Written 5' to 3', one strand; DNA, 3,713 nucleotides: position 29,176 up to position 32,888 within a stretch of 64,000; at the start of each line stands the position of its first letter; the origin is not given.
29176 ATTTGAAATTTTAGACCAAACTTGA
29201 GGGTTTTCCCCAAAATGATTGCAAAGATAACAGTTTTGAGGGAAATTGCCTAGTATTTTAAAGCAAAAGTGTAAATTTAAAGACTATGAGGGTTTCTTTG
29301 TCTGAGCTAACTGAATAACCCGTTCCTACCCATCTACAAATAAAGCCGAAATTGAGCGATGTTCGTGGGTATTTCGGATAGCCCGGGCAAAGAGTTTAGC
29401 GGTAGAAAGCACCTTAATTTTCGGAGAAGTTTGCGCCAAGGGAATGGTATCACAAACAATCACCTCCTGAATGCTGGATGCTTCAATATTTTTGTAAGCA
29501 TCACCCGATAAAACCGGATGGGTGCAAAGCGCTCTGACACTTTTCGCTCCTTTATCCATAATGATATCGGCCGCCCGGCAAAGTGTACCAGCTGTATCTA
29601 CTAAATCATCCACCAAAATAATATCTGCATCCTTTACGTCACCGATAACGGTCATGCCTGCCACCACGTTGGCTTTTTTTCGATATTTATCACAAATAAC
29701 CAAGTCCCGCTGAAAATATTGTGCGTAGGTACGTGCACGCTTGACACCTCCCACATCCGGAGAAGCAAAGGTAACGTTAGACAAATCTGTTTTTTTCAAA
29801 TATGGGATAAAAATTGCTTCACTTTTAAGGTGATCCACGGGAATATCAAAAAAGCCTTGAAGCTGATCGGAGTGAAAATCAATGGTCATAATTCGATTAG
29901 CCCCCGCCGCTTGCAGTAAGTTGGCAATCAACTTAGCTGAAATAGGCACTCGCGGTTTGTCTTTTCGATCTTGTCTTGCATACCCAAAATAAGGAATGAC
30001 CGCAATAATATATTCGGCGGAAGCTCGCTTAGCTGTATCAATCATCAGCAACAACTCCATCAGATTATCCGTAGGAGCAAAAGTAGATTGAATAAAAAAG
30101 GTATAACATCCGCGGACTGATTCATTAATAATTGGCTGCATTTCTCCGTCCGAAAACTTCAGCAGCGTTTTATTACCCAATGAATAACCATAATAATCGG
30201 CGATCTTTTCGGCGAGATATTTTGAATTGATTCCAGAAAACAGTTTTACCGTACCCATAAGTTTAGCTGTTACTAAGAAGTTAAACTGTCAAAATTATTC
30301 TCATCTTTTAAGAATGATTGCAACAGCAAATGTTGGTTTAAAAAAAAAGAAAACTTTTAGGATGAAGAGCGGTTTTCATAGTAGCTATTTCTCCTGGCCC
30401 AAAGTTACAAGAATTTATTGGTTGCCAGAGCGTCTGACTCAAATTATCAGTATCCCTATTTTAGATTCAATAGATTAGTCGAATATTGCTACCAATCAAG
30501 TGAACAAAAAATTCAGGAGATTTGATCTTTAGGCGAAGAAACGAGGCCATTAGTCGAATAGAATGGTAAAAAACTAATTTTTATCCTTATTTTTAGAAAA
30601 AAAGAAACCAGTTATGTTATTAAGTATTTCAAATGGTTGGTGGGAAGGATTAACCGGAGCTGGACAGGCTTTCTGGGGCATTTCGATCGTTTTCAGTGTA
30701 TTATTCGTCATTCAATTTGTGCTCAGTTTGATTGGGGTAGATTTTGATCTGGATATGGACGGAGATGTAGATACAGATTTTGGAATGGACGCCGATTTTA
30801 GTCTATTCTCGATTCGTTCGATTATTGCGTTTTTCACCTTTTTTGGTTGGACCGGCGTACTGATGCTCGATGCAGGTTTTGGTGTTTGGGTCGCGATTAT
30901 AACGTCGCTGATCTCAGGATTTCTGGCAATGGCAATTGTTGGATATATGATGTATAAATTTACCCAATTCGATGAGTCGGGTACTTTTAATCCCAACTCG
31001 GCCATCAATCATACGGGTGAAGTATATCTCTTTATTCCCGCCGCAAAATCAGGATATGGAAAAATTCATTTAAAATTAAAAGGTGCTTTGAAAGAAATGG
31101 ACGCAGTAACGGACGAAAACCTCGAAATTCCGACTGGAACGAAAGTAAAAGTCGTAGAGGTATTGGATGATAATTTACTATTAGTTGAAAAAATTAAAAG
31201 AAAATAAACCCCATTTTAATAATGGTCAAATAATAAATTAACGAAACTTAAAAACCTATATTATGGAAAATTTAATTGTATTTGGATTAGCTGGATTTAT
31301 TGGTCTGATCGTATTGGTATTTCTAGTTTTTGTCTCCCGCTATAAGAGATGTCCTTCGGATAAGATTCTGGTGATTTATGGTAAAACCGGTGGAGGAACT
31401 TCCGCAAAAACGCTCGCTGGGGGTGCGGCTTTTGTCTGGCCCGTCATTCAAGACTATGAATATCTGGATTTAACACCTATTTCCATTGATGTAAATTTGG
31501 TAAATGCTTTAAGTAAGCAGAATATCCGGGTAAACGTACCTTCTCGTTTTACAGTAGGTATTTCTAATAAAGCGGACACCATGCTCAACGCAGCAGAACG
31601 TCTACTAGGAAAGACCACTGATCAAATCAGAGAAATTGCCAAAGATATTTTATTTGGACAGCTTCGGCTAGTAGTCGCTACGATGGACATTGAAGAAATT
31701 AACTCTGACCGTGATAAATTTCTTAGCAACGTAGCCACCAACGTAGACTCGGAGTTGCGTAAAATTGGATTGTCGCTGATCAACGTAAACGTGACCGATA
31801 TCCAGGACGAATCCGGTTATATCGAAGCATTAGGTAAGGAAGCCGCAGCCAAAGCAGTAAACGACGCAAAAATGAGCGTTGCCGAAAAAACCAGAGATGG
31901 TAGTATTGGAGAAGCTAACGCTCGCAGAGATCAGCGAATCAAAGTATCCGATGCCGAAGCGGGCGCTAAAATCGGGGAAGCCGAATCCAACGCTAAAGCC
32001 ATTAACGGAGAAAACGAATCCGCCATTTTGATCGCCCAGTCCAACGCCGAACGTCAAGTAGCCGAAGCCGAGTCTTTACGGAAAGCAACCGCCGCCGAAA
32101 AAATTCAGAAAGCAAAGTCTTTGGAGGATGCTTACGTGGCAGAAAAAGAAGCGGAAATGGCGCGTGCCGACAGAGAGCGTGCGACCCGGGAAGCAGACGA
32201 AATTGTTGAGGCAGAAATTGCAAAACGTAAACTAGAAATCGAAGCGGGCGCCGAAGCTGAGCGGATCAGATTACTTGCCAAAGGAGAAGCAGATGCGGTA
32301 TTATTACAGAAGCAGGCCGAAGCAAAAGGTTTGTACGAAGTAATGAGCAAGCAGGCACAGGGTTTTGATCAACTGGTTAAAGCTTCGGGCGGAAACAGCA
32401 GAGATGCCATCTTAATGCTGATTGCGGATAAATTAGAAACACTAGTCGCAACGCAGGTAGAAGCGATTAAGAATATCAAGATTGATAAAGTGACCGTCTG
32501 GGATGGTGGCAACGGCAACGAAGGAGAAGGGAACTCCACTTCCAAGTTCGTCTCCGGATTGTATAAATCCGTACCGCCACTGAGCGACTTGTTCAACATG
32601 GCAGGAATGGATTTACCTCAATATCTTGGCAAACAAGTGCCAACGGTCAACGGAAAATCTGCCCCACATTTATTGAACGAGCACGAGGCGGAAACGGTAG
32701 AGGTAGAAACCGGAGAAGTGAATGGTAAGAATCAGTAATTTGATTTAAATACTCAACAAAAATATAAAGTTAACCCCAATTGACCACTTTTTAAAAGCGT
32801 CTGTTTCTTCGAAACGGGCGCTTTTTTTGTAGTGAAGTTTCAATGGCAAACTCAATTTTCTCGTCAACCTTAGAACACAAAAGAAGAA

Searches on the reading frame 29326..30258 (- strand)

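Call 76: search_protein_families(library=pfam, proteins=[window:29326-30258:-], max_evalue=0.00001)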
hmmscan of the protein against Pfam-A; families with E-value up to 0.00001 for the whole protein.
window:29326-30258:- (310 aa): 3 families
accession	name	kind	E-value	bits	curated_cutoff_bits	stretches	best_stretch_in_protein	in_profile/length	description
PF13793.12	Pribosyltran_N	-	1.9e-45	154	25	1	4-119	1-117/117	N-terminal domain of ribose phosphate pyrophosphokinase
PF14572.12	Pribosyl_synth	-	2.6e-23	83.3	27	1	200-307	73-183/184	Phosphoribosyl synthetase-associated domain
PF00156.33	Pribosyltran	-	1.8e-14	53.8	26.3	1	158-262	27-139/158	Phosphoribosyl transferase domain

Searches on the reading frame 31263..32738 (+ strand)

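Call 76: search_protein_families(library=pfam, proteins=[window:31263-32738:+], max_evalue=0.00001)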
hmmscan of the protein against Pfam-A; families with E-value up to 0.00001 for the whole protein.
window:31263-32738:+ (491 aa): 1 family
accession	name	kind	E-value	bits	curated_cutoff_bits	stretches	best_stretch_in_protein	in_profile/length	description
PF01145.31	Band_7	-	5.5e-30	105.1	23.6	1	32-210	5-175/176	SPFH domain / Band 7 family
